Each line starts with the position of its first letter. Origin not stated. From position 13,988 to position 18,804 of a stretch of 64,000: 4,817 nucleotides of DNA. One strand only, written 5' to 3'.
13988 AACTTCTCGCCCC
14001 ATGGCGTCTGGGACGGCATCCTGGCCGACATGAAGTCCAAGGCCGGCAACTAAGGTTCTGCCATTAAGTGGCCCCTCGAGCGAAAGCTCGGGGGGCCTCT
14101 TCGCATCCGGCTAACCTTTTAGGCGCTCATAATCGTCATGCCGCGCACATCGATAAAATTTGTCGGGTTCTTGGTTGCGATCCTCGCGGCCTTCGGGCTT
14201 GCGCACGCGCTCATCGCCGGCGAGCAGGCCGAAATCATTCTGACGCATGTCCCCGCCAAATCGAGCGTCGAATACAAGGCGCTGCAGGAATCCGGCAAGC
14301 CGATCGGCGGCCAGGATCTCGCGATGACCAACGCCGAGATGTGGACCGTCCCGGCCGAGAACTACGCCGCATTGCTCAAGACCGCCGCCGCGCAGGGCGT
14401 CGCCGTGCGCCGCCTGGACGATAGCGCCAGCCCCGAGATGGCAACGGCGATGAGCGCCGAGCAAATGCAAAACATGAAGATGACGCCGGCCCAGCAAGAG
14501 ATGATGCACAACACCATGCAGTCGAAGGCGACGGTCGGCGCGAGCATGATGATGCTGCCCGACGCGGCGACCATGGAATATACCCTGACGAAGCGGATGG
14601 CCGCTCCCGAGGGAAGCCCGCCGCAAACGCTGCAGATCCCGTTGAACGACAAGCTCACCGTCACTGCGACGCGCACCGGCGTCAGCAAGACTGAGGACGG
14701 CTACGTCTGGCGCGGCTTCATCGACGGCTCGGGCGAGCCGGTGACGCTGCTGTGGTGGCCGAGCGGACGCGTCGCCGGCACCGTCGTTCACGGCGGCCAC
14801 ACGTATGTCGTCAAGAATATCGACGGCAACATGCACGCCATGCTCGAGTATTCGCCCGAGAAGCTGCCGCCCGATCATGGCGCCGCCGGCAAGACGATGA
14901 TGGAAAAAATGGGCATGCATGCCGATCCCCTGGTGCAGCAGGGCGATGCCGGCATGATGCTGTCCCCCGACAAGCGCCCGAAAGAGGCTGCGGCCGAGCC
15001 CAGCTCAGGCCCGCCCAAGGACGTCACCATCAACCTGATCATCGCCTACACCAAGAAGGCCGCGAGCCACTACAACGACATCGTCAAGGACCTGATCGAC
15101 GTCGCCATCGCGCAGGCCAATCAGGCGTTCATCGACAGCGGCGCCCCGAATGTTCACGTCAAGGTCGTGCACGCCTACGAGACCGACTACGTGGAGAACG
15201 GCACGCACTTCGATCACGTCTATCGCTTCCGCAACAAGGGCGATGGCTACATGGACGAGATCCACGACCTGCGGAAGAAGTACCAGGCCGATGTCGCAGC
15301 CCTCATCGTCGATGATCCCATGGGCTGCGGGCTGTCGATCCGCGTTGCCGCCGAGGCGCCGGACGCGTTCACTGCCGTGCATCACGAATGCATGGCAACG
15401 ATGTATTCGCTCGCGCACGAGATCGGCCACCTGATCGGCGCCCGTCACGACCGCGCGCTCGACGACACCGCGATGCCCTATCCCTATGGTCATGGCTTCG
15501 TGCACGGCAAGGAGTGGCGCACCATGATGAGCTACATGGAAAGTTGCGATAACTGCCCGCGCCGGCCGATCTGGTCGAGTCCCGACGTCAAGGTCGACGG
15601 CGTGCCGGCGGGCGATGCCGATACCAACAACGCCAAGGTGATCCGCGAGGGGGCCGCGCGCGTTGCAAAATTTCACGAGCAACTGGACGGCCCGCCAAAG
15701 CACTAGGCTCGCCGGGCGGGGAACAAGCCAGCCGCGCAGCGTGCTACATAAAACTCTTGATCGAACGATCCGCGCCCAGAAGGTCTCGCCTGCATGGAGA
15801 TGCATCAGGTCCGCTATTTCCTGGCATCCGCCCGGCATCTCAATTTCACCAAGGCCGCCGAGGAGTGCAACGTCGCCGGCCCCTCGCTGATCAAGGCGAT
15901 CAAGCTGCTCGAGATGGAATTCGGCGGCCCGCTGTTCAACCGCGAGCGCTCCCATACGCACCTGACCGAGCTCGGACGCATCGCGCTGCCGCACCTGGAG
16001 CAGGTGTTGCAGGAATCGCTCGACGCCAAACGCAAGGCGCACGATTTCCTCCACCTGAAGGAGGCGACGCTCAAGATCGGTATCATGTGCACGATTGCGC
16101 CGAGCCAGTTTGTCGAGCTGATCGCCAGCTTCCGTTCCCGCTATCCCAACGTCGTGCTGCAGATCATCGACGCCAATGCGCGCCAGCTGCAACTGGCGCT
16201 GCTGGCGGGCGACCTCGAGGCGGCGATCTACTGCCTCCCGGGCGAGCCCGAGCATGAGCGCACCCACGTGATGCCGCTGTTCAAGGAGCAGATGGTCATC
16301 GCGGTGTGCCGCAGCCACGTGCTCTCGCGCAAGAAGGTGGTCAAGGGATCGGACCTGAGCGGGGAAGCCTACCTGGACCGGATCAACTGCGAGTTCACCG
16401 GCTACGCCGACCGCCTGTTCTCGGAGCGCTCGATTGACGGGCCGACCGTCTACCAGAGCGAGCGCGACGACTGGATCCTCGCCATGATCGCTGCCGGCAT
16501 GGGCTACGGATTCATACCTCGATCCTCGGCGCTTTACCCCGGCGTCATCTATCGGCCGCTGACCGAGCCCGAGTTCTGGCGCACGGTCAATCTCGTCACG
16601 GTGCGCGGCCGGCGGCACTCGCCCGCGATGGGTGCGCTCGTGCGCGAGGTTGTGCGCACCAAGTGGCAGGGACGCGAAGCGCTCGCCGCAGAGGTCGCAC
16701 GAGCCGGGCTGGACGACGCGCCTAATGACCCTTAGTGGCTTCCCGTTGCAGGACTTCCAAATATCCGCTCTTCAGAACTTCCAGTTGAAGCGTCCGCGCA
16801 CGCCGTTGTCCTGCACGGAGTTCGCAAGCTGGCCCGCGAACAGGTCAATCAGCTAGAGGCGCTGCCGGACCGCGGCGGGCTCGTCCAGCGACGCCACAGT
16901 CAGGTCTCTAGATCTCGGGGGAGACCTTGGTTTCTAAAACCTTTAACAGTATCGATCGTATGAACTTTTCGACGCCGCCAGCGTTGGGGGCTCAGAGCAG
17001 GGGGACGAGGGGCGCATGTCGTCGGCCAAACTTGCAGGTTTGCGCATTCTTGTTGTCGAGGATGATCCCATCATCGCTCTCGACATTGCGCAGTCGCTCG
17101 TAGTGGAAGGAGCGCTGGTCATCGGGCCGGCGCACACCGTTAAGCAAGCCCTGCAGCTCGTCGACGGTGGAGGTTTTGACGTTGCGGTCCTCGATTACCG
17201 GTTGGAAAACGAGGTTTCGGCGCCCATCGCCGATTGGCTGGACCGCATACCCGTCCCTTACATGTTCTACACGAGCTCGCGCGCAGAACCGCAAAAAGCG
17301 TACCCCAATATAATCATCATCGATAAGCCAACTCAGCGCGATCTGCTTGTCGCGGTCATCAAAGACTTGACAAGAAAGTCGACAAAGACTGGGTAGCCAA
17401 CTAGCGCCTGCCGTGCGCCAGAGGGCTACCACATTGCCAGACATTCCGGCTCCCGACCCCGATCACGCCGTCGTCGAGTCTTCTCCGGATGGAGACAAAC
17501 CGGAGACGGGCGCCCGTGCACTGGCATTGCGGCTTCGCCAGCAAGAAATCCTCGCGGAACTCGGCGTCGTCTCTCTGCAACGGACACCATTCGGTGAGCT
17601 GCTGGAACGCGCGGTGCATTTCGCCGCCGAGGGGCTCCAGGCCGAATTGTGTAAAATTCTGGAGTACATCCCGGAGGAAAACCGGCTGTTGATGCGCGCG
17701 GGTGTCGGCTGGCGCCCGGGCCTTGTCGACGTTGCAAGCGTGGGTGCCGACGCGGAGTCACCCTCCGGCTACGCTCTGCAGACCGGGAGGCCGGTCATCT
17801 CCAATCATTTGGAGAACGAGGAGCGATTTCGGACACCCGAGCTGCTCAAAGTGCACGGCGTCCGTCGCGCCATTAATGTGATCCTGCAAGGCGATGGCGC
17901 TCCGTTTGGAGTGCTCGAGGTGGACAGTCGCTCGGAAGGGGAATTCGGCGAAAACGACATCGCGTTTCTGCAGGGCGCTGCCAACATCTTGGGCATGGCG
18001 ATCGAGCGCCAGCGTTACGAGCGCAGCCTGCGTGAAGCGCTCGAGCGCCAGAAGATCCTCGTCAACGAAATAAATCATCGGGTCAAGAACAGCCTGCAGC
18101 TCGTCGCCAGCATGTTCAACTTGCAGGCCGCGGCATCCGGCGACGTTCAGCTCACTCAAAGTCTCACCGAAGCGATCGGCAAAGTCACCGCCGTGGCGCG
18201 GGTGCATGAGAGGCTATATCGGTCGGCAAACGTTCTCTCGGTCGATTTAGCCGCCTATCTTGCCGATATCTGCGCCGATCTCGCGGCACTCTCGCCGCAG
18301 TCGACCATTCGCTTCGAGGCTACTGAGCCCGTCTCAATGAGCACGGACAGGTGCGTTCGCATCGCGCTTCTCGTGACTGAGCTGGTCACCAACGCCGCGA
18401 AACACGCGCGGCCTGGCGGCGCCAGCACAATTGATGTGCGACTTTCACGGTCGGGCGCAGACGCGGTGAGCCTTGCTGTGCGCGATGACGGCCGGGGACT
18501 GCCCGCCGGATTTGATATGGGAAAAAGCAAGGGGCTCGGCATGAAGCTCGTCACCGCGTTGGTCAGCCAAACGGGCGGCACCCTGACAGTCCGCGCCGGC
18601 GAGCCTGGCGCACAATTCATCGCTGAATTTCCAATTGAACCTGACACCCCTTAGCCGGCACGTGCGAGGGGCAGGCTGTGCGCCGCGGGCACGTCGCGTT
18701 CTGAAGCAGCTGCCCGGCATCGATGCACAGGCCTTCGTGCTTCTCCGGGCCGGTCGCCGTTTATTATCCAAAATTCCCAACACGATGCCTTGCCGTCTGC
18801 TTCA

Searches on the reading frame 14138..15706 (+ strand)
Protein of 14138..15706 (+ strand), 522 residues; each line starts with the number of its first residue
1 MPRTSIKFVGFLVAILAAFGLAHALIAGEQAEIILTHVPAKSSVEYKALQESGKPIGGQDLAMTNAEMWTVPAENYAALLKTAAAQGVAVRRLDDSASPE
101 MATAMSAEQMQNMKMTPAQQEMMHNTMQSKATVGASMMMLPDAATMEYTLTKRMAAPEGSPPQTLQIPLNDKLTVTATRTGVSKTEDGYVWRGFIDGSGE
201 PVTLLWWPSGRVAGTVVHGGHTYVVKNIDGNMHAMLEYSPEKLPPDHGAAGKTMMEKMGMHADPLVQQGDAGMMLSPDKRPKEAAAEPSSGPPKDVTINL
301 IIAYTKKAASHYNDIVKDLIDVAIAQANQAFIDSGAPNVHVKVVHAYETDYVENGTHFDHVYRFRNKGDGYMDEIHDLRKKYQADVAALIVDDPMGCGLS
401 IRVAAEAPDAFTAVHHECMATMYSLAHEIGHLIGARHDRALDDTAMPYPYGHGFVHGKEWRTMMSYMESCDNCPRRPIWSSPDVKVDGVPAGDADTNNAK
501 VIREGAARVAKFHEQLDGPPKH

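Call 7: search_protein_families(library=pfam, proteins=[window:14138-15706:+], max_evalue=0.01)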
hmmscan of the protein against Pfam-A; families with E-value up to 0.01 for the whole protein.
window:14138-15706:+ (522 aa): 3 families
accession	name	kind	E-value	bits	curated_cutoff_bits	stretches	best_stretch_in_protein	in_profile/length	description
PF13688.12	Reprolysin_5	-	6e-16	59.7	27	1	297-470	4-190/196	Metallo-peptidase family M12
PF13582.12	Reprolysin_3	-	5.1e-09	37.1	22.4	1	320-438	4-123/123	Metallo-peptidase family M12B Reprolysin-like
PF13583.11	Reprolysin_4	-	3.9e-05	23.8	22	1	314-468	23-177/203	Metallo-peptidase family M12B Reprolysin-like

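Call 9: search_protein_families(library=ncbifam, proteins=[window:14138-15706:+], max_evalue=0.001)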
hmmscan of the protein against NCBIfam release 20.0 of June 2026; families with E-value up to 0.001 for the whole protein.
window:14138-15706:+ (522 aa): 1 family
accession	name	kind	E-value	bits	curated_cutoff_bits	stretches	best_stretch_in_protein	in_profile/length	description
NF052434.1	Mep72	equivalog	6e-15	54.8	645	1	297-512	1-231/573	biofilm-associated metzincin protease Mep72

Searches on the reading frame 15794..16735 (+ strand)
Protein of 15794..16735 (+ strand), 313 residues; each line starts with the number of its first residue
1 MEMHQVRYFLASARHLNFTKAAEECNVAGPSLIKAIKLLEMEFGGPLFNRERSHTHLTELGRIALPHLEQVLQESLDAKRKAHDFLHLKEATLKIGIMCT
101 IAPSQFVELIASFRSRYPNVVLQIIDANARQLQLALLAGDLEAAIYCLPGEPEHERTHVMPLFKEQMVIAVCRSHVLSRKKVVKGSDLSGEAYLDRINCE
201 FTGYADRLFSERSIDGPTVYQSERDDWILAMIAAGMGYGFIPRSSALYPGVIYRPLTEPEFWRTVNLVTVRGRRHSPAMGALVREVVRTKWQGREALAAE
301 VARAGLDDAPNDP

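Call 7: search_protein_families(library=pfam, proteins=[window:15794-16735:+], max_evalue=0.01)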
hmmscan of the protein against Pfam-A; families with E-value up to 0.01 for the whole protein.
window:15794-16735:+ (313 aa): 2 families
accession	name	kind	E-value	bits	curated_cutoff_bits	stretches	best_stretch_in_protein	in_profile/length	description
PF03466.25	LysR_substrate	-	3.9e-34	118.3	28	1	90-287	5-205/209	LysR substrate binding domain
PF00126.33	HTH_1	-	5.2e-16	58.8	26.6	1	4-62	2-60/60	Bacterial regulatory helix-turn-helix protein, lysR family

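Call 9: search_protein_families(library=ncbifam, proteins=[window:15794-16735:+], max_evalue=0.001)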
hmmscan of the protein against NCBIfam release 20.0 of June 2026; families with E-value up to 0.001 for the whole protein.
window:15794-16735:+ (313 aa): 49 families (the best 25 are shown)
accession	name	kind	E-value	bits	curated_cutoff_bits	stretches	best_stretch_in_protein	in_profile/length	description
NF047520.1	trans_act_CidR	equivalog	6.5e-36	124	415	1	1-244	1-243/292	cidABC operon transcriptional activator CidR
NF053705.1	TransRegGltCGpos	equivalog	8.2e-35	120.5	350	1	1-279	1-282/300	glutamate biosynthesis transcriptional regulator GltC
NF008416.0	PRK11242.1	equivalog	1.1e-33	116.9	277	1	1-288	1-289/300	transcriptional regulator CynR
NF045775.1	acetoin_reg_AlsR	exception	9.4e-30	104.1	430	1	1-284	1-286/290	acetoin biosynthesis transcriptional regulator AlsR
NF007439.0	PRK09986.1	equivalog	4.8e-28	98.4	290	1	3-258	9-268/296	LysR family transcriptional regulator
NF007385.0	PRK09906.1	equivalog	4.7e-26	91.6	356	1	1-257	1-259/296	DNA-binding transcriptional regulator HcaR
NF008361.0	PRK11151.1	equivalog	4.9e-26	91.7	329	1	1-272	1-275/305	DNA-binding transcriptional regulator OxyR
NF047711.1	PutUtilRegPtrR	equivalog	7.2e-24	84.4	400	1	1-244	1-237/283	putrescine utilization regulator PtrR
TIGR03339.1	phn_lysR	subfamily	8.6e-24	84.3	341.1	1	5-280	1-273/279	aminoethylphosphonate catabolism associated LysR family transcriptional regulator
NF008352.0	PRK11139.1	subfamily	2.4e-23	82.7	288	1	5-198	10-196/305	transcriptional regulator GcvA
NF040786.1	LysR_Sec_metab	equivalog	5.3e-23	81.5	250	1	1-286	1-294/298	selenium metabolism-associated LysR family transcriptional regulator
NF009327.0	PRK12684.1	subfamily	3e-21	76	402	1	1-241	1-243/313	CysB family HTH-type transcriptional regulator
TIGR02424.1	TF_pcaQ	equivalog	3.7e-20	72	303.8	1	6-185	8-187/300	pca operon transcription factor PcaQ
NF009326.0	PRK12681.1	equivalog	2.8e-19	69.7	436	1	1-242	1-244/324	HTH-type transcriptional regulator CysB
NF008722.0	PRK11716.1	equivalog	5.5e-18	65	246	1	1-243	1-243/293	HTH-type transcriptional activator IlvY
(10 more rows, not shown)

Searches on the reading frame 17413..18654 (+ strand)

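Call 7: search_protein_families(library=pfam, proteins=[window:17413-18654:+], max_evalue=0.01)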
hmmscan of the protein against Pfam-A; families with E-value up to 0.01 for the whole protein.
window:17413-18654:+ (413 aa): 7 families
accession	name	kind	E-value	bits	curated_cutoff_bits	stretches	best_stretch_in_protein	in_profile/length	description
PF07568.18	HisKA_2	-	7.3e-21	74.5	22.3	1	219-291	1-73/76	Histidine kinase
PF13185.12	GAF_2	-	1.4e-14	54.9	28.6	1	61-198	5-136/136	GAF domain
PF02518.31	HATPase_c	-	3.8e-14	53.5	26.4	1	316-409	5-110/111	Histidine kinase-, DNA gyrase B-, and HSP90-like ATPase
PF01590.32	GAF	-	8.3e-13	49.5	22.4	1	62-197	4-133/133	GAF domain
PF13492.12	GAF_3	-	7.3e-09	36.6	27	1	61-199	3-129/129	GAF domain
PF13581.12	HATPase_c_2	-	4.1e-08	33.7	27.4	1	307-386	22-111/127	Histidine kinase-like ATPase domain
PF07536.20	HWE_HK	-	4.1e-06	27.9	22.8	1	219-281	1-60/83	HWE histidine kinase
